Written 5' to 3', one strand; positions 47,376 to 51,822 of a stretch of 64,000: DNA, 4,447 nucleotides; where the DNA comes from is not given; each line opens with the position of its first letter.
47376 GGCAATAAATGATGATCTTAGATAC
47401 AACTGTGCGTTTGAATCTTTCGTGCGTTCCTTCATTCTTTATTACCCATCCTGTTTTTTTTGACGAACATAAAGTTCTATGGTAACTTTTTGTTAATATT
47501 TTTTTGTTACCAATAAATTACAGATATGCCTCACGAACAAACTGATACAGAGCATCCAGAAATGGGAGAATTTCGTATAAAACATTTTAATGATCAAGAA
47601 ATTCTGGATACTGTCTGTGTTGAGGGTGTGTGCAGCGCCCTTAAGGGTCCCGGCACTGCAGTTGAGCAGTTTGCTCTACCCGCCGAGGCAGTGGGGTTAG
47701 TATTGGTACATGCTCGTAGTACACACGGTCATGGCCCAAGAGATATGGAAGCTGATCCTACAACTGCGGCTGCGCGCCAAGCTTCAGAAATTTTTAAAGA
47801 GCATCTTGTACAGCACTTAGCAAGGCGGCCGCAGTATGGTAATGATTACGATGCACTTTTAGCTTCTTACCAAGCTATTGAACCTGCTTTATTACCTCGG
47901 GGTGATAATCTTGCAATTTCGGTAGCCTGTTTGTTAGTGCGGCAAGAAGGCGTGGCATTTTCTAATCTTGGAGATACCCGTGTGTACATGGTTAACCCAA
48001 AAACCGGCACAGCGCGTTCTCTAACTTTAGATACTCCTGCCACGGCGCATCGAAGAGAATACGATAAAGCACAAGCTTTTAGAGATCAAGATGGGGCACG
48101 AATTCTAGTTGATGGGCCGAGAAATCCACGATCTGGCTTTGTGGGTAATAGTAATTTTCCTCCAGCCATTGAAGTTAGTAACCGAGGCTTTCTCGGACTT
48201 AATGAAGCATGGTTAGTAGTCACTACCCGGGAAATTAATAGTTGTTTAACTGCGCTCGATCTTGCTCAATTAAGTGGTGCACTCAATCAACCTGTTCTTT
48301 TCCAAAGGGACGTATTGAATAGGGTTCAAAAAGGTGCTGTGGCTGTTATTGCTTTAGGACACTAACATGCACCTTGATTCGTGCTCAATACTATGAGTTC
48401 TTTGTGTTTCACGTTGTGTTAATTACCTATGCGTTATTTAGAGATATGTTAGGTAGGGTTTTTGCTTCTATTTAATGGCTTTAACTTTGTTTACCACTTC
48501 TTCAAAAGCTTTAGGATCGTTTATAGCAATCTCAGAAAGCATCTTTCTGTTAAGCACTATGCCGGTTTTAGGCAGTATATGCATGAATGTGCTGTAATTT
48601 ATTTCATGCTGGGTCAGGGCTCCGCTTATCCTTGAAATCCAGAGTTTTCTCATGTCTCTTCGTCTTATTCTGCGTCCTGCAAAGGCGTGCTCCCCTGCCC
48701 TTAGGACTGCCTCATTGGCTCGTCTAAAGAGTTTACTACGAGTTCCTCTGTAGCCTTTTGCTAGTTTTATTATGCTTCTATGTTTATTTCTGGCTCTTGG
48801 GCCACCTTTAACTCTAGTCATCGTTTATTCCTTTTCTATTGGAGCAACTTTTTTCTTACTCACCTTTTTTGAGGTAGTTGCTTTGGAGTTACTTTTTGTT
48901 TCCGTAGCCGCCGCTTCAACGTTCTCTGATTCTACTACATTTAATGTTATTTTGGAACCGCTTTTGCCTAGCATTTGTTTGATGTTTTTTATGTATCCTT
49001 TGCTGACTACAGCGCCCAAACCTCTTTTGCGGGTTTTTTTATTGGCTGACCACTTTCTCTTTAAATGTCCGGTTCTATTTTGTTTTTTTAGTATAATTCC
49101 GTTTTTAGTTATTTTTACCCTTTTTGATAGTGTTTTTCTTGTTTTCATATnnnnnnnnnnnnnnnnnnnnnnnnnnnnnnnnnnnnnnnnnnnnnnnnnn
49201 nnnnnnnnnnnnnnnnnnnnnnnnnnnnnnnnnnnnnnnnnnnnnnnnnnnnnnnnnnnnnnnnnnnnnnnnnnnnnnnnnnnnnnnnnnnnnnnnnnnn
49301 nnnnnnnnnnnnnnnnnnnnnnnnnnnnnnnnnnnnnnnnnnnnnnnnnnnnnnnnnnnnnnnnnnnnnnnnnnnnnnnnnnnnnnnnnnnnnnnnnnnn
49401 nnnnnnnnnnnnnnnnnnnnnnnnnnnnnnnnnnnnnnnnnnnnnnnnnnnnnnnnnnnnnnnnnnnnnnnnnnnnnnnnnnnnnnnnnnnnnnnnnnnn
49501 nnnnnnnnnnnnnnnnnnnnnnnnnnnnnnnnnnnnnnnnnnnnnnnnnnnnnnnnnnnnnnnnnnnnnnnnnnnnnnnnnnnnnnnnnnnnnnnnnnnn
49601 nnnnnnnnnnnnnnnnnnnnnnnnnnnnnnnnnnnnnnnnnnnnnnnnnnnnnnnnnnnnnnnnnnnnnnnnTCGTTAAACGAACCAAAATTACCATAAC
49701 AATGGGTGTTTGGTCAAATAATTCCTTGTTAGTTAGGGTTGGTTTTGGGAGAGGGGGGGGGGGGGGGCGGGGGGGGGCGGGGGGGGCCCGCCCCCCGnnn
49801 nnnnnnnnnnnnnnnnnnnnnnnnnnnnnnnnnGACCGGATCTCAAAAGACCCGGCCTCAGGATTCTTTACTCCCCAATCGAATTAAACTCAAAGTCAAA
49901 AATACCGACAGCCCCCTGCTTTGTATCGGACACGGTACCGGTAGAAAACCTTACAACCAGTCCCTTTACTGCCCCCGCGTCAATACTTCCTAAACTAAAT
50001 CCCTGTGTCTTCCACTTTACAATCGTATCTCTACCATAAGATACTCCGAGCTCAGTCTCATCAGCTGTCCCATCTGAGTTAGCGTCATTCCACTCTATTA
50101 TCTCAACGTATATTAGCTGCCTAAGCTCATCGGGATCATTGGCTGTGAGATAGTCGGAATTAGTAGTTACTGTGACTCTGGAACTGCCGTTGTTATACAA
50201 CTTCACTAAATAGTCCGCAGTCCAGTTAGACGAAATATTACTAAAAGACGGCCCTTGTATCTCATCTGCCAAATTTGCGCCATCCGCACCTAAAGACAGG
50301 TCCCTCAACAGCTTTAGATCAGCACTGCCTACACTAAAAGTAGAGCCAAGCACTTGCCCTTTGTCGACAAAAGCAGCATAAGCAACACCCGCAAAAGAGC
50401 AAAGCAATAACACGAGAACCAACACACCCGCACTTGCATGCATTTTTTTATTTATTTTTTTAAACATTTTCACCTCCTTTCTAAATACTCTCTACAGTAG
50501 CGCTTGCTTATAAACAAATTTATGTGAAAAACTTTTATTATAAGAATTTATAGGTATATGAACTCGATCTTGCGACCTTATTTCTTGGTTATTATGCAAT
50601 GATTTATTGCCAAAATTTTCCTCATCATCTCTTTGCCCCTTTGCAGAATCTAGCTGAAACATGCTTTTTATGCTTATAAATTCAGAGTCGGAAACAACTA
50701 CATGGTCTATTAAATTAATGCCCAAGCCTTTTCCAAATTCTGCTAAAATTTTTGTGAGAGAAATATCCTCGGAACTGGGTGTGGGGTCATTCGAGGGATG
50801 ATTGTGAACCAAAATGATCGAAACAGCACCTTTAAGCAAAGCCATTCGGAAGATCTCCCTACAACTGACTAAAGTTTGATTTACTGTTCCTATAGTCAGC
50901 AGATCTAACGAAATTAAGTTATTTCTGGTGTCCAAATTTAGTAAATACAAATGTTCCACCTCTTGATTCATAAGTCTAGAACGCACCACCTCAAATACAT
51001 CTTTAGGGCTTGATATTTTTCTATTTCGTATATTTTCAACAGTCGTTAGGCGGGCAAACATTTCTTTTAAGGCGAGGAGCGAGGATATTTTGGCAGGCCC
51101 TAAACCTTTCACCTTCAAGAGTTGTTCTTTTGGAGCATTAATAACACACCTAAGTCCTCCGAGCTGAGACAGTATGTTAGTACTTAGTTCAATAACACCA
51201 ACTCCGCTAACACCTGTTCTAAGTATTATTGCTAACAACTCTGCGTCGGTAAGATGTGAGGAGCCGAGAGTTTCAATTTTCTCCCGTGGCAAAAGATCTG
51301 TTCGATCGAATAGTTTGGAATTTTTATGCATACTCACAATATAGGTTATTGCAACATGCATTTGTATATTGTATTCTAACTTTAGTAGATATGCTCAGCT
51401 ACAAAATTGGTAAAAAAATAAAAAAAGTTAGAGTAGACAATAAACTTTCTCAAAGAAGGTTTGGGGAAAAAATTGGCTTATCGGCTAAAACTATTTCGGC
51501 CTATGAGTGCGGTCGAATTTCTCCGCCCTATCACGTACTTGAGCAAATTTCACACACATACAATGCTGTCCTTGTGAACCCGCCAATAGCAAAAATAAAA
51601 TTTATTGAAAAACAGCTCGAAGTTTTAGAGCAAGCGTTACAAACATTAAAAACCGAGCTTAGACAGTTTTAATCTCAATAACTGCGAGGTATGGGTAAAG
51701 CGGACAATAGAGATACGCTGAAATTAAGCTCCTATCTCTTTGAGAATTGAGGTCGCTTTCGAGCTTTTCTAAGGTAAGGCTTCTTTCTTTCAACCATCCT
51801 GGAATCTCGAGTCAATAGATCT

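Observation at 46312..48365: Tandem PP2C-like pair: one apparently catalytic, one with degenerate metal-binding motifs (pseudophosphatase-like)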

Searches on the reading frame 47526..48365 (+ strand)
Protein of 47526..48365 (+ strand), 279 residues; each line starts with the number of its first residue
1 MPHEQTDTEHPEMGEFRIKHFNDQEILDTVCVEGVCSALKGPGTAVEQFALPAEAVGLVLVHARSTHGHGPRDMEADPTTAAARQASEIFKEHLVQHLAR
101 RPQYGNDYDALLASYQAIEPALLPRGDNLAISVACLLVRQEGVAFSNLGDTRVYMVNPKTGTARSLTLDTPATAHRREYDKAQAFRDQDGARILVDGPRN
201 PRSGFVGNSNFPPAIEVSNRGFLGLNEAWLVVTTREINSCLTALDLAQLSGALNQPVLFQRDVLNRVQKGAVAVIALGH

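Call 3: search_protein_families(library=pfam, proteins=[window:47526-48365:+], max_evalue=10)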
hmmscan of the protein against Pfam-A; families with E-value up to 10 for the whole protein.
window:47526-48365:+ (279 aa): 0 families

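Call 4: search_protein_families(library=ncbifam, proteins=[window:47526-48365:+], max_evalue=10)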
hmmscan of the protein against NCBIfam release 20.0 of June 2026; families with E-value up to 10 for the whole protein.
window:47526-48365:+ (279 aa): 1 family
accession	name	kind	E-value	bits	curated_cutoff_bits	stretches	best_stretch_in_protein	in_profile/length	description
NF033484.1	Stp1_PP2C_phos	equivalog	0.22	11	230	1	130-169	91-128/232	Stp1/IreP family PP2C-type Ser/Thr phosphatase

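Call 10: find_homologous_proteins(query=window:47526-48365:+, max_evalue=0.001)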
Query window:47526-48365:+ (279 aa): 1 proteins with E <= 0.001 among 2092 candidates.
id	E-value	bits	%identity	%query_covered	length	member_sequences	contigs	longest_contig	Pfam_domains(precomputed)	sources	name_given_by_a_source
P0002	2.2e-182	622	100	100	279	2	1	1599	-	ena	-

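Call 15: search_solved_structures(query=window:47526-48365:+, max_evalue=10, show_alignments=3)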
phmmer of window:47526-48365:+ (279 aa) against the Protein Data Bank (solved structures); distinct sequences matched with E-value up to 10: 7.
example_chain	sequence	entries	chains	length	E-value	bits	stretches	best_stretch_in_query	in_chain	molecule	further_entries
6ihl_A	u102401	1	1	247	0.69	12.6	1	128-159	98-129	Phosphorylated protein phosphatase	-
5f1m_A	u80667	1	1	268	0.75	12.4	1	128-159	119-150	Phosphorylated protein phosphatase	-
6ihv_A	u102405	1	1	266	0.75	12.4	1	128-159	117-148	Phosphorylated protein phosphatase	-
6ihu_A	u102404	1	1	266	0.76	12.4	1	128-159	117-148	Phosphorylated protein phosphatase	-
6ihs_A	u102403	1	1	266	0.76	12.4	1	128-159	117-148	Phosphorylated protein phosphatase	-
6ihr_A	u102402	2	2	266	0.77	12.4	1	128-159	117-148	Phosphorylated protein phosphatase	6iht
6ihw_A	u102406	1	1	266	0.77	12.4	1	128-159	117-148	Phosphorylated protein phosphatase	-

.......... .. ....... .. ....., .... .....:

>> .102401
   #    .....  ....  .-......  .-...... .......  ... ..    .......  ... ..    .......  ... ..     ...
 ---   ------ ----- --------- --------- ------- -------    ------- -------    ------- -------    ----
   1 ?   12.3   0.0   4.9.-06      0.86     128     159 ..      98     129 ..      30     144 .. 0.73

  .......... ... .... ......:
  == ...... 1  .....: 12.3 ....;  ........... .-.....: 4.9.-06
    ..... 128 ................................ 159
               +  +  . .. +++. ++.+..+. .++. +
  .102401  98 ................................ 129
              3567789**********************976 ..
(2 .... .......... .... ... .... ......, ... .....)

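Call 18: find_encoding_contigs(protein=P0002, flank=10000, max_places=10)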
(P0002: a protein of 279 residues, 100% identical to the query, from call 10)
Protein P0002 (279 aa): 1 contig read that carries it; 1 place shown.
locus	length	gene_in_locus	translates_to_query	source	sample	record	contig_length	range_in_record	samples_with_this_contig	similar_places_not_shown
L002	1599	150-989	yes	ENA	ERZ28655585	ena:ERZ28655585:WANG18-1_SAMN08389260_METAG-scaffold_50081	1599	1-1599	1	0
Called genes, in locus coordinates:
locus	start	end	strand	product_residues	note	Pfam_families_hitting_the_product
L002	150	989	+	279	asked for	-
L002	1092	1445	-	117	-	PF00453:Ribosomal_L20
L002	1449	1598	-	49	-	?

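Call 23: search_protein_representatives(protein=window:47526-48365:+)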
Query: 279 residues. Proteins with E-value up to 0.001 (for the whole library): 2; up to 1e-10: 1; up to 1e-30: 1. The best 2 are listed.
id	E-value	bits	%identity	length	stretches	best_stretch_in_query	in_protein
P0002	6.9e-183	622.4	100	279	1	1-279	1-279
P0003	3.5e-04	36.5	40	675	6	80-124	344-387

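Call 24: search_protein_families(library=padloc, proteins=[window:47526-48365:+], max_evalue=10)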
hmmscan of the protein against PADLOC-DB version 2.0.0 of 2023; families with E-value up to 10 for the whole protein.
window:47526-48365:+ (279 aa): 0 families

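Call 25: search_protein_families(library=phrogs, proteins=[window:47526-48365:+], max_evalue=10)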
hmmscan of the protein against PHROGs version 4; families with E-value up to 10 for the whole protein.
window:47526-48365:+ (279 aa): 0 families

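Call 35: predict_structure(protein=window:47526-48365:+)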
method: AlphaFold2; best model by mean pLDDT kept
length: 279 residues; sequences in the alignment: 1
mean_pLDDT: 34.3   pTM: 0.24
mean pLDDT of the five models: 34.3, 31.2, 30.7, 29.6, 29.5
residues with pLDDT >= 90: 0; 70-90: 0; 50-70: 0; < 50: 279
segments of 3 or more residues with pLDDT < 50: 1-279
pLDDT, mean of each block of 10 residues (from residue 1): 37 24 26 28 25 29 32 42 45 44 41 41 31 27 29 41 40 41 46 37 28 29 28 34 38 35 30 32
secondary structure, 60 per line:
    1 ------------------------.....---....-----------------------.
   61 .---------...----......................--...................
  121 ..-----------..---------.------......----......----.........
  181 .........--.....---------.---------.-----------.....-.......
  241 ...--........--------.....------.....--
elements in order: H25-29 H33-36 H78-99 H102-122 E152-157 E162-167 H172-189 E192-196 E228-232 H234-243 H246-253 H262-266 E273-277

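Call 47: fold_search(model_id=the predicted structure, library=pdb)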
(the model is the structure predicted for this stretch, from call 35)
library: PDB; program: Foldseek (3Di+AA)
matches with E <= 10: 108; with E <= 0.001: 0
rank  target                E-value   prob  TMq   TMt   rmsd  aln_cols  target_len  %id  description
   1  3aoi_X                1.1e+00  0.11  0.14  0.21  15.7       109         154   17  RNA polymerase-Gfh1 complex (Crystal type 2) (released 2010-12-08)
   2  2qsd_B                1.4e+00  0.03  0.09  0.14  15.4       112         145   18  Crystal structure of a protein Il1583 from Idiomarina loihiensis (released 2007-08-14)
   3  4wqt_X                1.5e+00  0.06  0.11  0.15  14.9       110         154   18  Thermus thermophilus RNA polymerase complexed with an RNA cleavage stimulating factor (a GreA/Gfh1 chimeric protein) (released 2015-02-18)
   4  2qsd_E                1.7e+00  0.02  0.09  0.14  16.8       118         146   19  Crystal structure of a protein Il1583 from Idiomarina loihiensis (released 2007-08-14)
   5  2qsd_A                1.8e+00  0.02  0.09  0.14  15.5       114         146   15  Crystal structure of a protein Il1583 from Idiomarina loihiensis (released 2007-08-14)
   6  6s7o_F                2.4e+00  0.03  0.13  0.14  37.6       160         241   14  Cryo-EM structure of human oligosaccharyltransferase complex OST-A (released 2019-12-18)
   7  6s7t_F                2.6e+00  0.03  0.13  0.14  39.3       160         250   14  Cryo-EM structure of human oligosaccharyltransferase complex OST-B (released 2019-12-18)
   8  8d4v_D                2.7e+00  0.03  0.08  0.19  10.9        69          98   19  Crystal Structure of Cathepsin G Inhibited by Eap2 from S. aureus (released 2022-12-21)
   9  1y6n_R                2.7e+00  0.02  0.13  0.16  18.9       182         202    7  Crystal structure of Epstein-Barr virus IL-10 mutant (A87I) complexed with the soluble IL-10R1 chain (released 2005-05-03)
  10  8d4v_B                2.9e+00  0.03  0.08  0.19  10.9        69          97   19  Crystal Structure of Cathepsin G Inhibited by Eap2 from S. aureus (released 2022-12-21)
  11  2qsd_F                2.9e+00  0.01  0.09  0.13  16.5       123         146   16  Crystal structure of a protein Il1583 from Idiomarina loihiensis (released 2007-08-14)
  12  9szu                  3.1e+00  0.14  0.12  0.10   5.9        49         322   18  Cerium(III)-bound de novo photoredox enzyme (PLZ2.3) (released 2026-03-25)
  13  4zfk_B                3.1e+00  0.04  0.14  0.16  12.0       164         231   13  Ergothioneine-biosynthetic Ntn hydrolase EgtC with glutamine (released 2015-07-01)
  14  1t8s_B                3.3e+00  0.38  0.16  0.10   4.5        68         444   13  Crystal Structure of E.coli AMP Nucleosidase complexed with formicin 5'-monophosphate (released 2004-08-17)
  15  6msp_MODEL_1_A        3.4e+00  0.28  0.17  0.42   3.8        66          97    9  De novo Designed Protein Foldit3 (released 2019-06-12)
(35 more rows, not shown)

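Call 64: find_related_loci(query=window:47526-48365:+, collection=viral_contigs, flank=5000)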
Query window:47526-48365:+ (279 aa) in viral_contigs; peptide patterns used: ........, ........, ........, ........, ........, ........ (x = any residue, [..] = any of these).
44 stretches matched a pattern, but none encodes a relative of the query by tblastn (E <= 1e-3).

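Call 67: search_dna_similar(query=window:47526-48365:+, collection=phages, mode=protein, max_evalue=1, max_rows=10)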
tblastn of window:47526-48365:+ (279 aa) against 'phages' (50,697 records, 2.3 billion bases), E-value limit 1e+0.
No match.

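Call 68: search_dna_similar(query=window:47526-48365:+, collection=plasmids, mode=protein, max_evalue=1, max_rows=10)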
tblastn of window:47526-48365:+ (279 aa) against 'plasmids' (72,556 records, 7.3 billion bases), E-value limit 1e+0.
Records with a match: 2; places in all: 2; records where one place covers at least 80% of the query: 0.
Best place of each record, by identity: <60% 2.
By first word of the organism name: Streptomyces 1; Mycobacterium 1.
By predicted mobility (MOB-suite, as given by PLSDB): non-mobilizable 2.
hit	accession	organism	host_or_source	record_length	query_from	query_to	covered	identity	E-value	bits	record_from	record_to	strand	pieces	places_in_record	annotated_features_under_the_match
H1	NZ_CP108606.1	Streptomyces sp. NBC_01174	-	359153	13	145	48%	31.4%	9e-1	39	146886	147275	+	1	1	phage/plasmid primase, P4 family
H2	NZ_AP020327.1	Mycobacterium avium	-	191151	137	240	37%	26.7%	5e-1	39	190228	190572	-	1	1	hypothetical protein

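Call 74: find_encoding_contigs(protein=window:47526-48365:+, flank=10000, max_places=10)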
Protein window:47526-48365:+ (279 aa): 18 contigs read that carry it; 10 places shown.
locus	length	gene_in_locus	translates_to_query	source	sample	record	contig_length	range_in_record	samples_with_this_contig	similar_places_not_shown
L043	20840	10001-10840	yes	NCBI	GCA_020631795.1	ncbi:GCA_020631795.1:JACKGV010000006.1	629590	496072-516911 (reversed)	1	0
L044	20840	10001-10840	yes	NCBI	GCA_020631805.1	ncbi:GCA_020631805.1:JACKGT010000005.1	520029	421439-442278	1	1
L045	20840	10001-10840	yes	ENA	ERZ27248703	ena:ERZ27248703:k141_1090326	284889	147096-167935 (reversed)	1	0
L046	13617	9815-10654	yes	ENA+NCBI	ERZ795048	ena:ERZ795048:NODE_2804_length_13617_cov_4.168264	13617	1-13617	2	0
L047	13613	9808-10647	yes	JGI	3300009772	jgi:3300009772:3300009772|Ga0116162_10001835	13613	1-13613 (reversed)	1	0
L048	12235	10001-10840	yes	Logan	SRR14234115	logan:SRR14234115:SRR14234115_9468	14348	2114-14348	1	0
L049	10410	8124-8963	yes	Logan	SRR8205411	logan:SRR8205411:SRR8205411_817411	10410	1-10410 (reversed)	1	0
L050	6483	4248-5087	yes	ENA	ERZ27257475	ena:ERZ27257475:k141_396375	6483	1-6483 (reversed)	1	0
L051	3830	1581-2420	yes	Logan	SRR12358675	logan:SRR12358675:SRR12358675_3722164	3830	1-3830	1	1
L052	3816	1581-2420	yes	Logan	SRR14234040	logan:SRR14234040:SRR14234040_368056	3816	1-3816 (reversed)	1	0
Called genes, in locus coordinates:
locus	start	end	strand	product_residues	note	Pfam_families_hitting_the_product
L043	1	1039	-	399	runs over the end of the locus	PF00579:tRNA-synt_1b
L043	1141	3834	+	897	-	PF00912:Transgly, PF00905:Transpeptidase, PF17957:Big_7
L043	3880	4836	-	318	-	-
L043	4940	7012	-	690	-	PF03483:B3_4, PF03484:B5, PF17759:tRNA_synthFbeta (weak)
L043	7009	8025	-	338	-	PF02912:Phe_tRNA-synt_N, PF01409:tRNA-synt_2d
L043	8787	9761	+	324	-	PF13672:PP2C_2 (faint)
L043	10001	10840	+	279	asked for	-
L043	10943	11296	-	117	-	PF00453:Ribosomal_L20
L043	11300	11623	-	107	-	PF01632:Ribosomal_L35p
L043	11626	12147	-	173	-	PF05198:IF3_N, PF00707:IF3_C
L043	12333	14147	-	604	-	PF07973:tRNA_SAD, PF00587:tRNA-synt_2b, PF03129:HGTP_anticodon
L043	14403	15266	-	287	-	-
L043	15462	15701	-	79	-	-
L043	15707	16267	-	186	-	-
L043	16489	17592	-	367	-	-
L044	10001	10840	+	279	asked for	-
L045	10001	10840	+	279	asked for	-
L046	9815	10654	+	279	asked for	-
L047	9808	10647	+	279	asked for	-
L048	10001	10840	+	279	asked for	-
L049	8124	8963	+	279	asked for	-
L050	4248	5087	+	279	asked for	-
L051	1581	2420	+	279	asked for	-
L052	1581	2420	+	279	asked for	-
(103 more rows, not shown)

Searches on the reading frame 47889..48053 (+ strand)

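Call 89: search_protein_families(library=pfam, proteins=[window:47889-48053:+], max_evalue=10)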
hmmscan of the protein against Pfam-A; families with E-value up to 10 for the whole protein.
seq(55 aa): 1 family
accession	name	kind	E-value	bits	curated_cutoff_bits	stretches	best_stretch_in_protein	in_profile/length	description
PF23442.1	DUF7125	-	0.062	12.9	29.1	1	2-40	95-134/207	Family of unknown function (DUF7125)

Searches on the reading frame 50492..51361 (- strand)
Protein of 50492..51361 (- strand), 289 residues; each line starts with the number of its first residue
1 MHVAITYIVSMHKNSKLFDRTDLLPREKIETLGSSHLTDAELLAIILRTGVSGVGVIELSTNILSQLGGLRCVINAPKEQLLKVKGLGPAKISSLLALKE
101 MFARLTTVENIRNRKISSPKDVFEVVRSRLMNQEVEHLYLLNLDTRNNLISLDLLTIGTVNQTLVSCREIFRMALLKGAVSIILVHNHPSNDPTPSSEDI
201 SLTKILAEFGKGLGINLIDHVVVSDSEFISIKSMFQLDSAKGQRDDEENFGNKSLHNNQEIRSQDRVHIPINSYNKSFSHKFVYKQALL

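Call 53: search_protein_families(library=pfam, proteins=[window:50492-51361:-], max_evalue=0.001)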
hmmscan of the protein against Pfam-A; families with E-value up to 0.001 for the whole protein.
window:50492-51361:- (289 aa): 2 families
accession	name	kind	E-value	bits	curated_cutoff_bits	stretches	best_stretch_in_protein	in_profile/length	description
PF04002.20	RadC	-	1.3e-38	132.1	22.1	1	116-233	1-118/121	RadC-like JAB domain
PF20582.4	UPF0758_N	-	9.2e-19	67.7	27.1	1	25-92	10-76/77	UPF0758 N-terminal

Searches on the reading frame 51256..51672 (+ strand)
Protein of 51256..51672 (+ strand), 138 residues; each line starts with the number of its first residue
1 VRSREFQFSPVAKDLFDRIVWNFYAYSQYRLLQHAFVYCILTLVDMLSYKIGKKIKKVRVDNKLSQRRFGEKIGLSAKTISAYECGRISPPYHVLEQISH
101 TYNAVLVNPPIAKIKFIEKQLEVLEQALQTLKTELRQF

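Call 53: search_protein_families(library=pfam, proteins=[window:51256-51672:+], max_evalue=0.001)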
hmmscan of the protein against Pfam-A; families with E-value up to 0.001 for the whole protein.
window:51256-51672:+ (138 aa): 3 families
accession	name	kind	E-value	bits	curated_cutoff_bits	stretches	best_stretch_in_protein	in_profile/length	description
PF12844.13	HTH_19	-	9.5e-11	41.9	30.2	1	52-103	1-52/64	Helix-turn-helix domain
PF01381.28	HTH_3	-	8.2e-09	35.8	23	1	55-103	1-49/55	Helix-turn-helix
PF13560.12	HTH_31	-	6.4e-07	30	27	1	54-104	5-56/64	Helix-turn-helix domain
